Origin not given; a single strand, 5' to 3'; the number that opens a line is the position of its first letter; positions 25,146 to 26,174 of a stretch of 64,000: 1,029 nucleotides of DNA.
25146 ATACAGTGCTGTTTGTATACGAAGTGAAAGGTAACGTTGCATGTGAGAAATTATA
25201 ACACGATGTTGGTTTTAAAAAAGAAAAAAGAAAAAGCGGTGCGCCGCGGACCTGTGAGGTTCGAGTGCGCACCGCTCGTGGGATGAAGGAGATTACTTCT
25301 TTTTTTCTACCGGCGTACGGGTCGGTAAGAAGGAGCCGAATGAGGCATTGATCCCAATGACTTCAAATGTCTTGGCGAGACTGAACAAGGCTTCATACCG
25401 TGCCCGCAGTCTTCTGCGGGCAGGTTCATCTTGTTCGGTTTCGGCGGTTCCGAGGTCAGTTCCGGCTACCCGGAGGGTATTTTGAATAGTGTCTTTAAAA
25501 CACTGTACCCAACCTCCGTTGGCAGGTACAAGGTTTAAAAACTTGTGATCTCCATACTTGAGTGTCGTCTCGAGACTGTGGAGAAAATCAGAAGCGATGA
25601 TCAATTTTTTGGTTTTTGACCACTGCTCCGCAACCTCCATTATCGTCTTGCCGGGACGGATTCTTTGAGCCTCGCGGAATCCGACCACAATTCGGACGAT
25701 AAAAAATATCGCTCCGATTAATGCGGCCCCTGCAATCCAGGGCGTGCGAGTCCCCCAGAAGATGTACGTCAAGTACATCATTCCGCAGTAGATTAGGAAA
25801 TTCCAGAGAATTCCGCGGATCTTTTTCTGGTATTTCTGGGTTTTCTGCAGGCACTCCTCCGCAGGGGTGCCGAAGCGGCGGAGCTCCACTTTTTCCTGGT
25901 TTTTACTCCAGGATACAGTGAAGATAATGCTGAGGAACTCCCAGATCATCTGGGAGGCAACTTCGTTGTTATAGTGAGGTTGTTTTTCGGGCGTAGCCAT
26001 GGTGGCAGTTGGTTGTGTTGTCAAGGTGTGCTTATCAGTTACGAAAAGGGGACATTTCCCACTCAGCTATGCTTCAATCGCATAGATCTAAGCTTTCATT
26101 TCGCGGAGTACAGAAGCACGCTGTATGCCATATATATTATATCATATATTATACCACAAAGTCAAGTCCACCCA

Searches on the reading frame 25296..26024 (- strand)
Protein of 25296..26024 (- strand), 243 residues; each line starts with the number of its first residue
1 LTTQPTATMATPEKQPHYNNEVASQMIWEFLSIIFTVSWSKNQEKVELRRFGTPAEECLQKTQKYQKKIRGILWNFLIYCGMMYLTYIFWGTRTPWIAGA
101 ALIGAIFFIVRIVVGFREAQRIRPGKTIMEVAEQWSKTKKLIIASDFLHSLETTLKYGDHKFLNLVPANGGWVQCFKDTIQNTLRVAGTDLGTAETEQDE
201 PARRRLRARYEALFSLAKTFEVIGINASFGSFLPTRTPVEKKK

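Call 84: search_protein_families(library=pfam, proteins=[window:25296-26024:-], max_evalue=0.01)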
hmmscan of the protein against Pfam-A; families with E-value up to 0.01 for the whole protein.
window:25296-26024:- (243 aa): 1 family
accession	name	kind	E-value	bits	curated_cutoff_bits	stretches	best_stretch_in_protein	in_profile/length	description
PF13386.12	DsbD_2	-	0.0082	16.5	24.9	0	25-109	74-161/199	Cytochrome C biogenesis protein transmembrane region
